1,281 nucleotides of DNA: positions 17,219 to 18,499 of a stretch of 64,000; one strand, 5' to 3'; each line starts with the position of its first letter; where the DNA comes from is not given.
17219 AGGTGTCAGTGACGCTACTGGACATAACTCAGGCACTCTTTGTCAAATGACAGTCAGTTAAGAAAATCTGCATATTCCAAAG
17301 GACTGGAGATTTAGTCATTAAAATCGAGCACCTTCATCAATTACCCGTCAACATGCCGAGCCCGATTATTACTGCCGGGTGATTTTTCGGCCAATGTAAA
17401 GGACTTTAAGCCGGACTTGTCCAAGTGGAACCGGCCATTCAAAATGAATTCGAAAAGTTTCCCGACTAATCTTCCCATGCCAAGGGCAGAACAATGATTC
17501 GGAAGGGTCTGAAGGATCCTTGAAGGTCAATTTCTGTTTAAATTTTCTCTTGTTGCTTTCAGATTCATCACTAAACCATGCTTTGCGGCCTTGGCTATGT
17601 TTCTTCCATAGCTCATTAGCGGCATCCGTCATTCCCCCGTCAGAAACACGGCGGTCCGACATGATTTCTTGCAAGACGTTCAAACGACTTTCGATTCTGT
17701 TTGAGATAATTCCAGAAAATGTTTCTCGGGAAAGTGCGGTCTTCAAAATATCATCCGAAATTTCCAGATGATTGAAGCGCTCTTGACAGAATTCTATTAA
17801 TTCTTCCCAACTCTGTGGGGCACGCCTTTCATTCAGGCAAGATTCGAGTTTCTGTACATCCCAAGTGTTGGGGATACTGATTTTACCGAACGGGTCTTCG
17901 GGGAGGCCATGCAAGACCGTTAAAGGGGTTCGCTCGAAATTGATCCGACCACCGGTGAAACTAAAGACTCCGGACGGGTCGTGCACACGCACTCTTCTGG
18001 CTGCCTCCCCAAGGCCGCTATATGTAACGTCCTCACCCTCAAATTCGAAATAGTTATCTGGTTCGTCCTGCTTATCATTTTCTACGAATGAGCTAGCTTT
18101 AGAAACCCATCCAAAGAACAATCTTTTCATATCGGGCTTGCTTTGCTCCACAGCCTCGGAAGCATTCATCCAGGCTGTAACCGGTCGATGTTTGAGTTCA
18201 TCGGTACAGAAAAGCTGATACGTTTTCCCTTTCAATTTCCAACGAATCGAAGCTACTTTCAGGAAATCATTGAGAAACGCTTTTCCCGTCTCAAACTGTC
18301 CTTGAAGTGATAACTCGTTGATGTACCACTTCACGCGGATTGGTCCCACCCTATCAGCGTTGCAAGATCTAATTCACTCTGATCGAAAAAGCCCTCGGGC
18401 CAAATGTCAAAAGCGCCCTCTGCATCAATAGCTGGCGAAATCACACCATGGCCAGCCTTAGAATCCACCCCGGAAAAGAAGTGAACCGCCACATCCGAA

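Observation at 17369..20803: Three-gene DUF262 / AAA_21-DUF3696 ATPase / unknown-326-aa cassette inside the Type I R-M locus: candidate undescribed antiphage system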

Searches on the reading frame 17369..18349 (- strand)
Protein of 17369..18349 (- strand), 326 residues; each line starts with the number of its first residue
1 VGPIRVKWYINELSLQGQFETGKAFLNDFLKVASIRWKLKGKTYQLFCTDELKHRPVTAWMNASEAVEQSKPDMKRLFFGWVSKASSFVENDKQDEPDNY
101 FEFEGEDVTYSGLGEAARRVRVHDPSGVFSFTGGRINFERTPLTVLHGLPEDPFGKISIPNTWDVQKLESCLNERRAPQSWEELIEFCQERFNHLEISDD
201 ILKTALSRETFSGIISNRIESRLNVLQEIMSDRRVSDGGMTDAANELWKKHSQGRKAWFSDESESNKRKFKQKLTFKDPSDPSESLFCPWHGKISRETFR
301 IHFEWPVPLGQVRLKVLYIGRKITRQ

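Call 3: search_protein_families(library=pfam, proteins=[window:17369-18349:-], max_evalue=0.01)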
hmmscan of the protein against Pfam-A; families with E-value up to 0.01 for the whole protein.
window:17369-18349:- (326 aa): 0 families

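Call 4: search_protein_families(library=padloc, proteins=[window:17369-18349:-], max_evalue=0.01)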
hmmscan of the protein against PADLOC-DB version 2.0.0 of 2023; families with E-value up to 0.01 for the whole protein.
window:17369-18349:- (326 aa): 10 families
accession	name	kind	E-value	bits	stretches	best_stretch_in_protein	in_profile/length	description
PDLC03896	NsnC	-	9.1e-98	325.7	1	7-326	2-319/319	-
PDLC03887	NsnC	-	4e-16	57.3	1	73-323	67-307/308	-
PDLC03891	NsnC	-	9.5e-12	43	1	8-271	3-253/284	-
PDLC03879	NsnC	-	6.8e-11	40.4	1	173-324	174-304/305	-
PDLC03912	NsnC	-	2.9e-10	38.5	1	169-303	176-292/316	-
PDLC03889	NsnC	-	2.2e-08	32.1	1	9-176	4-172/269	-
PDLC03904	NsnC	-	9e-06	23.4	1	172-304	179-296/312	-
PDLC03914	NsnC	-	5.3e-05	20.7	1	249-308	239-297/314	-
PDLC03908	NsnC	-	0.0025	15.4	1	266-304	232-270/298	-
PDLC03886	NsnC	-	0.0036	14.7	1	9-70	4-65/293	-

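Call 5: search_protein_families(library=ncbifam, proteins=[window:17369-18349:-], max_evalue=0.01)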
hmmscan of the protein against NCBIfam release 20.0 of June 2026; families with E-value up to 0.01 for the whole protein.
window:17369-18349:- (326 aa): 0 families

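Call 15: find_homologous_proteins(query=window:17369-18349:-, max_evalue=0.001)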
Query window:17369-18349:- (326 aa): 185 proteins with E <= 0.001 among 876 candidates; the best 120 are listed.
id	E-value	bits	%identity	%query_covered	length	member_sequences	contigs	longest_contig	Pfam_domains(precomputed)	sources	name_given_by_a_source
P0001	3.8e-178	610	100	82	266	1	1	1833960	-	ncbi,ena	-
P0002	2.0e-166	571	76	98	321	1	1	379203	-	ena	-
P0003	9.0e-147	507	71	98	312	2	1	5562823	-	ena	-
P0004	1.5e-138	480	65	98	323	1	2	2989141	-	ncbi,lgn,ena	-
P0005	1.1e-137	477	65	98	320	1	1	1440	-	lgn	-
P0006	2.5e-137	476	63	98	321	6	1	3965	-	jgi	-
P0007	3.4e-137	475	65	98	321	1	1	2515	-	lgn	-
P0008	1.7e-136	473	63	98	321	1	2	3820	-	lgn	-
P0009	6.4e-133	461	64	98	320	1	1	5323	-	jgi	-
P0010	1.5e-128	447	64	98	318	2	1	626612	-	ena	-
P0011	1.9e-127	443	76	79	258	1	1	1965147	-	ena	-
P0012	3.9e-123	429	61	98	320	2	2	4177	-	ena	-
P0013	1.0e-122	428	79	73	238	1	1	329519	-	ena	-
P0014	7.2e-122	425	60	98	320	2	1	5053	-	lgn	-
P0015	8.8e-117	408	58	98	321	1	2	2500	-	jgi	-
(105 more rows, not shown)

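Call 16: find_encoding_contigs(protein=window:17369-18349:-, flank=10000, max_places=6)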
Protein window:17369-18349:- (326 aa): no gene with exactly this product is on record in the collection.

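Call 17: find_encoding_contigs(protein=P0001, flank=10000, max_places=3)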
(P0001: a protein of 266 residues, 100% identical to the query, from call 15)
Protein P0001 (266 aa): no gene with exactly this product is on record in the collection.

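Call 24: find_related_loci(query=A1, collection=genome_contigs, flank=10000)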
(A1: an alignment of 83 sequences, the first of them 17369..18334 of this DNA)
Query A1 (321 aa) in genome_contigs; peptide patterns used: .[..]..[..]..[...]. (x = any residue, [..] = any of these).
61 stretches matched a pattern; 42 encode a relative of the query (tblastn E <= 1e-3); 42 distinct loci.
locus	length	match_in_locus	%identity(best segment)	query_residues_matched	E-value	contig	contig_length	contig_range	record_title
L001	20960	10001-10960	50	1-320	1e-101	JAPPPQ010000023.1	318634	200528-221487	MAG: Deltaproteobacteria bacterium isolate STY1_bin_8 NODE_2_length_318634_cov_107.45, whole genome shotgun sequence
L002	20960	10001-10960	44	1-321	2e-79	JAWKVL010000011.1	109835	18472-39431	MAG: Dongiaceae bacterium isolate BC3.46 BC3.46.fa-11, whole genome shotgun sequence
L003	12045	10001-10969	41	1-321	3e-79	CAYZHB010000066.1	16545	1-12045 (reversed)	MAG TPA_asm: uncultured Desulfobacterales bacterium isolate SRP141376_co1_319 genome assembly, contig: NODE_7112_length_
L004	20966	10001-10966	41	1-320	5e-77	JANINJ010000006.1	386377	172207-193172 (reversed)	MAG: Xanthobacteraceae bacterium isolate Bin.001_Forest NODE_11_length_386377_cov_131.400034, whole genome shotgun seque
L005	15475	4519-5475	39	1-321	1e-75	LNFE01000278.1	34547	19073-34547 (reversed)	MAG: Acidobacteria bacterium Ga0077553 Ga0077553_1222.1, whole genome shotgun sequence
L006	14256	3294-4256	41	1-321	2e-73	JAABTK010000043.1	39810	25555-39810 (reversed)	MAG: Gammaproteobacteria bacterium isolate S22.Bin169 NODE_43_length_39810_cov_16.1942, whole genome shotgun sequence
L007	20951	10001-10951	41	1-320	2e-72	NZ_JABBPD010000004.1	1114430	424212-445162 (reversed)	MAG: Rhodoferax sp. isolate KJN.1 NODE_1_length_1114430_cov_27.2358, whole genome shotgun sequence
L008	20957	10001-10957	41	1-320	9e-72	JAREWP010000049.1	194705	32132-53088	MAG: Candidatus Magnetocorallium paracelense isolate XS-1 k255_13259, whole genome shotgun sequence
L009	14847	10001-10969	40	1-321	9e-72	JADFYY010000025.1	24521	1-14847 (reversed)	MAG: Magnetococcales bacterium isolate nHA1bin2 nHA1_bin2_NODE_25_length_24521_cov_4.889707, whole genome shotgun sequen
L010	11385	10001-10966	41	1-320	6e-70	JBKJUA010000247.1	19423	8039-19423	MAG: Bradyrhizobium sp. isolate ant_bin.644 k117_1560350, whole genome shotgun sequence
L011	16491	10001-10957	37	1-321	2e-69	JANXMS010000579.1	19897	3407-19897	MAG: Acidobacteria bacterium isolate 338R_concoct_101 338R_k141_1185965, whole genome shotgun sequence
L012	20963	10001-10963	37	1-321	2e-69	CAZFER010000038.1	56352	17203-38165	MAG TPA_asm: uncultured bacterium isolate SRP141376_co4_53 genome assembly, contig: NODE_1012_length_56352_cov_8.364797,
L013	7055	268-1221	40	1-321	2e-68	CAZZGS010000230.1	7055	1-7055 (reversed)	MAG TPA_asm: uncultured Bryobacter sp. isolate SRP128246_co1_71 genome assembly, contig: NODE_28941_length_7055_cov_6.57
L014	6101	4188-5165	39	1-320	2e-68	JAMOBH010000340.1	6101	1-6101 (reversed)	MAG: Magnetococcus sp. YQC-5 contig-110_3419, whole genome shotgun sequence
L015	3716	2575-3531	37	1-320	3e-67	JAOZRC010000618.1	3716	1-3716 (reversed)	MAG: Desulfobacterales bacterium isolate GMC6.concoct.177_sub GMC6_43764_length_3716_cov_9.842939, whole genome shotgun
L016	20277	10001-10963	38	1-321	1e-65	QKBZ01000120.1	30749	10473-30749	MAG: Beggiatoa sp. isolate SZUA-411 scaffold_3106, whole genome shotgun sequence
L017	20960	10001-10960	36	1-321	2e-64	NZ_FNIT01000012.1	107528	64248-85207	Aureimonas jatrophae strain L7-484,KACC 16230,DSM 25025, whole genome shotgun sequence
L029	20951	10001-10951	35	1-321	1e-49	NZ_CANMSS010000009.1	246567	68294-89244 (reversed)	Uncultured Pseudoteredinibacter sp. isolate 208.fasta NODE_9, whole genome shotgun sequence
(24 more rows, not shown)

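Call 27: find_encoding_contigs(protein=P0002, flank=10000, max_places=2)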
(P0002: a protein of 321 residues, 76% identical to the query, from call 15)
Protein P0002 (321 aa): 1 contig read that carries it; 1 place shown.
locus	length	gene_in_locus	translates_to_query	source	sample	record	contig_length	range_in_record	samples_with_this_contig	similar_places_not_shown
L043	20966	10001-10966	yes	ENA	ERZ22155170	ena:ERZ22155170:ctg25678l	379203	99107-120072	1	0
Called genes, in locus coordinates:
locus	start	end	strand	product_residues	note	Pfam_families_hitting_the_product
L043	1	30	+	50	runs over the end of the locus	-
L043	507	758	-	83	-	PF03693:ParD_antitoxin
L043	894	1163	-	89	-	-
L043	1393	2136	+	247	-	-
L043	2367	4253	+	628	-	-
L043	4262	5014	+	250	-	-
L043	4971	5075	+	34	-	-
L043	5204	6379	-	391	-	PF13191:AAA_16, PF13401:AAA_22 (weak)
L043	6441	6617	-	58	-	-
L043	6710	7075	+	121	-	-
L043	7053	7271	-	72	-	-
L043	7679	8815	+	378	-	PF03235:GmrSD_N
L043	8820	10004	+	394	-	PF13175:AAA_15 (weak), PF13304:AAA_21, PF13175:AAA_15, PF12476:DUF3696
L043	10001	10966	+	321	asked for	-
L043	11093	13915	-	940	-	PF00005:ABC_tran (faint), PF02463:SMC_N (faint), PF03193:RsgA_GTPase (faint), PF13191:AAA_16 (faint), PF13555:AAA_29 (faint), PF20703:nSTAND1 (faint), PF17760:UvrA_inter, PF17755:UvrA_DNA-bind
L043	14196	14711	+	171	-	PF00083:Sugar_tr, PF07690:MFS_1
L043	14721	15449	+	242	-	PF00196:GerE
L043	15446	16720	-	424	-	-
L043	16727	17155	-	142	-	PF13622:4HBT_3 (weak), PF03061:4HBT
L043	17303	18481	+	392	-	PF13384:HTH_23, PF13518:HTH_28, PF13551:HTH_29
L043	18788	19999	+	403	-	PF02353:CMAS, PF13489:Methyltransf_23 (weak), PF08242:Methyltransf_12 (weak), PF13649:Methyltransf_25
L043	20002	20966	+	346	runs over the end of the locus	PF00487:FA_desaturase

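Call 28: find_encoding_contigs(protein=P0003, flank=10000, max_places=2)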
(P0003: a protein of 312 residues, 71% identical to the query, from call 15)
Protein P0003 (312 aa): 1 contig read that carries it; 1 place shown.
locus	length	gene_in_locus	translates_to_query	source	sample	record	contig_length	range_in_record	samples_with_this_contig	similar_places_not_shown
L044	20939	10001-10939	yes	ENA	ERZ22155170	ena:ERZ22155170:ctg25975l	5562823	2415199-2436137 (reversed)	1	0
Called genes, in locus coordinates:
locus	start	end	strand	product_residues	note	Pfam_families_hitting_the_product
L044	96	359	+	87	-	PF01196:Ribosomal_L17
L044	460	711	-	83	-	PF03693:ParD_antitoxin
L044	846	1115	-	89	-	-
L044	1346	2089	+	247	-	-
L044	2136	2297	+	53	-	-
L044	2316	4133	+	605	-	-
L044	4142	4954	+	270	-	-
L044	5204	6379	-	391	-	PF13191:AAA_16, PF13401:AAA_22 (weak)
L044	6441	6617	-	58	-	-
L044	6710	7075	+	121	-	-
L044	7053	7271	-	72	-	-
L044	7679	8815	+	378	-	PF03235:GmrSD_N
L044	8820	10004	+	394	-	PF13175:AAA_15, PF13304:AAA_21, PF13175:AAA_15, PF12476:DUF3696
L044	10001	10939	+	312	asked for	-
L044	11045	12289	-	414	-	PF00665:rve (weak)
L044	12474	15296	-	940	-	PF00005:ABC_tran (faint), PF02463:SMC_N (faint), PF03193:RsgA_GTPase (faint), PF13191:AAA_16 (faint), PF13555:AAA_29 (faint), PF20703:nSTAND1 (faint), PF17760:UvrA_inter, PF17755:UvrA_DNA-bind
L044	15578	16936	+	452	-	PF07690:MFS_1, PF00083:Sugar_tr (weak), PF07690:MFS_1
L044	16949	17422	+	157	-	PF00436:SSB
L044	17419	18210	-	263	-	PF02673:BacA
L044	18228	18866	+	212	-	PF02190:LON_substr_bdg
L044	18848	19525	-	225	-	PF02245:Pur_DNA_glyco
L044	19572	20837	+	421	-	PF00171:Aldedh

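Call 29: predict_structure(alignment_id=A1)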
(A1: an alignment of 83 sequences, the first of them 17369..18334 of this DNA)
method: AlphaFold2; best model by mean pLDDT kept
length: 321 residues; sequences in the alignment: 83
mean_pLDDT: 92.3   pTM: 0.76
mean pLDDT of the five models: 92.3, 92.1, 91.5, 91.4, 91.2
residues with pLDDT >= 90: 247; 70-90: 59; 50-70: 15; < 50: 0
segments of 3 or more residues with pLDDT < 50: none
pLDDT, mean of each block of 10 residues (from residue 1): 94 98 93 73 92 98 94 80 69 92 96 90 97 98 94 98 88 90 94 96 91 93 93 91 94 96 97 97 96 92 96 95 69
secondary structure, 60 per line:
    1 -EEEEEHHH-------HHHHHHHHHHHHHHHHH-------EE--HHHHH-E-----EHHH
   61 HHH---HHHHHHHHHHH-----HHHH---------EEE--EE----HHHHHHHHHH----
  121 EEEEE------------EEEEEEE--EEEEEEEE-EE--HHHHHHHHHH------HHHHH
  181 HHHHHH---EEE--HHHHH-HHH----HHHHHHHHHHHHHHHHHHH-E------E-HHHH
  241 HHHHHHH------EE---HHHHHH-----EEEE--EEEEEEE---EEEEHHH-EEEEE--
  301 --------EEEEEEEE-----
elements in order: E2-6 H17-33 H45-49 H58-63 H67-77 H83-86 E96-98 H107-116 E121-125 E138-144 E147-154 H160-169 H176-186 E190-192 H195-199 H208-226 H237-247 H259-264 E270-273 E276-282 E286-289 E294-298 E309-316

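Call 36: fold_search(model_id=the predicted structure, library=pdb)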
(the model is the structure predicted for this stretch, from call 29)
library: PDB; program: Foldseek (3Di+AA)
matches with E <= 10: 80; with E <= 0.001: 0
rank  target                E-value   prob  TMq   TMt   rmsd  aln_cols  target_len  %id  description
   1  2kc8_MODEL_1_A        4.3e-01  0.38  0.18  0.49   5.7       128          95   11  Structure of E. coli toxin RelE (R81A/R83A) mutant in complex with antitoxin RelBc (K47-L79) peptide (released 2009-03-17)
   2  4fxe_E                7.0e-01  0.41  0.19  0.61   5.8       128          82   11  Crystal structure of the intact E. coli RelBE toxin-antitoxin complex (released 2012-08-29)
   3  4nku_A                9.0e-01  0.02  0.08  0.08  18.1       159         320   13  Structure of Cid1 in complex with its short product ApU (released 2013-12-18)
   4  6n0i_A                1.1e+00  0.01  0.11  0.06  19.5       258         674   11  2.60 Angstrom Resolution Crystal Structure of Elongation Factor G 2 from Pseudomonas putida. (released 2018-11-14)
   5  6xb3_O                1.3e+00  0.06  0.08  0.11  11.4        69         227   10  Structure of AcNPV poxin in post-reactive state with Gp[2'-5']Ap[3'] (released 2020-11-25)
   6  5ty0                  1.3e+00  0.02  0.10  0.09  14.2       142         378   14  2.22 Angstrom Crystal Structure of N-terminal Fragment (residues 1-419) of Elongation Factor G from Legionella pneumophi (released 2016-11-30)
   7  6sws_A                2.0e+00  0.10  0.11  0.27   8.5        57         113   14  The DBB dimerization domain of B-cell adaptor for PI3K (BCAP) is required for down regulation of inflammatory signalli (released 2020-02-19)
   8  4nkt_A                2.0e+00  0.01  0.08  0.08  18.2       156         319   13  Structure of Cid1 in complex with the UTP analog UMPNPP (released 2013-12-18)
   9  6xb3_D                2.1e+00  0.05  0.08  0.11  11.4        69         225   10  Structure of AcNPV poxin in post-reactive state with Gp[2'-5']Ap[3'] (released 2020-11-25)
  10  6b8d                  2.3e+00  0.02  0.11  0.10  13.4       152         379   14  1.78 Angstrom Resolution Crystal Structure of N-terminal Fragment (residues 1-405) of Elongation Factor G from Haemophil (released 2017-10-18)
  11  7cdw_A                2.3e+00  0.02  0.11  0.06  13.2       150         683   13  Crystal Structure of Mycobacterium Tuberculosis Elongation Factor G1 (released 2021-09-22)
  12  4xs0_C                2.4e+00  0.01  0.08  0.08  20.7       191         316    8  Human methemoglobin in complex with the second and third NEAT domains of IsdH(F365Y/A369F/Y642A) from Staphylococcus a (released 2015-06-03)
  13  6pc2_A                2.6e+00  0.02  0.12  0.09  16.4       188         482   12  Crystal structure of Helicobacter pylori PPX/GppA in complex with GNP (released 2019-11-20)
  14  5tv2                  2.6e+00  0.01  0.09  0.08  13.7       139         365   14  Crystal structure of a fragment (1-405) of an elongation factor G from Vibrio vulnificus CMCP6 (released 2016-11-23)
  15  6n0i_B                2.6e+00  0.01  0.11  0.06  19.6       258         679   11  2.60 Angstrom Resolution Crystal Structure of Elongation Factor G 2 from Pseudomonas putida. (released 2018-11-14)
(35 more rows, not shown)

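Call 47: find_encoding_contigs(protein=P0121, flank=10000, max_places=2)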
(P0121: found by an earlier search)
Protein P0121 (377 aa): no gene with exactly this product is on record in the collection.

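Call 57: search_protein_families(library=pfam, alignment_id=A2, max_evalue=0.00001)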
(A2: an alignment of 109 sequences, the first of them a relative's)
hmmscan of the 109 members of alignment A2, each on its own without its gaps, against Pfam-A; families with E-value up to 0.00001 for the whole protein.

A. member 1, L001:2975-3658:+ (227 aa): 1 family
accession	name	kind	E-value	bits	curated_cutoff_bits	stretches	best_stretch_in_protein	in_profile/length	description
PF01124.23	MAPEG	-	3e-20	73.1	23.4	1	106-223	2-128/129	MAPEG family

B. families by the number of members that match (of 109 scanned): 129 families (the first 25 are shown)
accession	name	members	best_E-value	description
PF02518.31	HATPase_c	4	3.4e-27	Histidine kinase-, DNA gyrase B-, and HSP90-like ATPase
PF04851.21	ResIII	3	3.1e-36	Type III restriction enzyme, res subunit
PF00072.30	Response_reg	3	1.2e-27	Response regulator receiver domain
PF00271.37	Helicase_C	3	1.2e-13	Helicase conserved C-terminal domain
PF18766.7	SWI2_SNF2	2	8e-55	SWI2/SNF2 ATPase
PF00005.33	ABC_tran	2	9.8e-51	ABC transporter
PF01420.25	Methylase_S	2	6.6e-39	Type I restriction modification DNA specificity domain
PF01584.24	CheW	2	5e-37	CheW-like domain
PF04313.20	HSDR_N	2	3.2e-31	Type I restriction enzyme R protein N terminus (HSDR_N)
PF01408.29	GFO_IDH_MocA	2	2.8e-23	Oxidoreductase family, NAD-binding Rossmann fold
PF04055.27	Radical_SAM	2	6.4e-22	Radical SAM superfamily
PF22725.1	GFO_IDH_MocA_C3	2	1.6e-15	GFO/IDH/MocA C-terminal domain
PF02894.22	GFO_IDH_MocA_C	2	8.7e-14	Oxidoreductase family, C-terminal alpha/beta domain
PF13091.12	PLDc_2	2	2.9e-12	PLD-like domain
PF01381.28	HTH_3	2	1.2e-10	Helix-turn-helix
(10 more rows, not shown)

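Call 58: search_protein_families(library=padloc, alignment_id=A2, max_evalue=1e-10)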
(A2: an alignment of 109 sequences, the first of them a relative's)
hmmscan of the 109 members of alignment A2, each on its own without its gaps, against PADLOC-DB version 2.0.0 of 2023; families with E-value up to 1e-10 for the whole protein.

A. member 1, L001:2975-3658:+ (227 aa): 0 families

B. families by the number of members that match (of 109 scanned): 231 families (the first 25 are shown)
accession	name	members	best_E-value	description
PDLC02707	PbeA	3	5e-26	PbeA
PDLC02704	PbeA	3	9.2e-23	PbeA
PDLC03049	REase_I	2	1.2e-128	Type I restriction enzyme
PDLC03659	mREase_IV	2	1.8e-105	Type IV methyl-directed restriction enzyme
PDLC03108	Specificity_I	2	1.3e-101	Type I specificity subunit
PDLC03179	Specificity_I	2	7.5e-83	Type I specificity subunit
PDLC03658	mREase_IV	2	2.5e-71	Type IV methyl-directed restriction enzyme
PDLC04137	mad5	2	3.4e-54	mads_5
PDLC03076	Specificity_I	2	1.1e-53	Type I specificity subunit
PDLC03169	Specificity_I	2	2.8e-53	Type I specificity subunit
PDLC03096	Specificity_I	2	5e-53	Type I specificity subunit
PDLC03189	Specificity_I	2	6.5e-51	Type I specificity subunit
PDLC03107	Specificity_I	2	1.4e-50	Type I specificity subunit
PDLC03086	Specificity_I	2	2.5e-50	Type I specificity subunit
PDLC03162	Specificity_I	2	8.8e-50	Type I specificity subunit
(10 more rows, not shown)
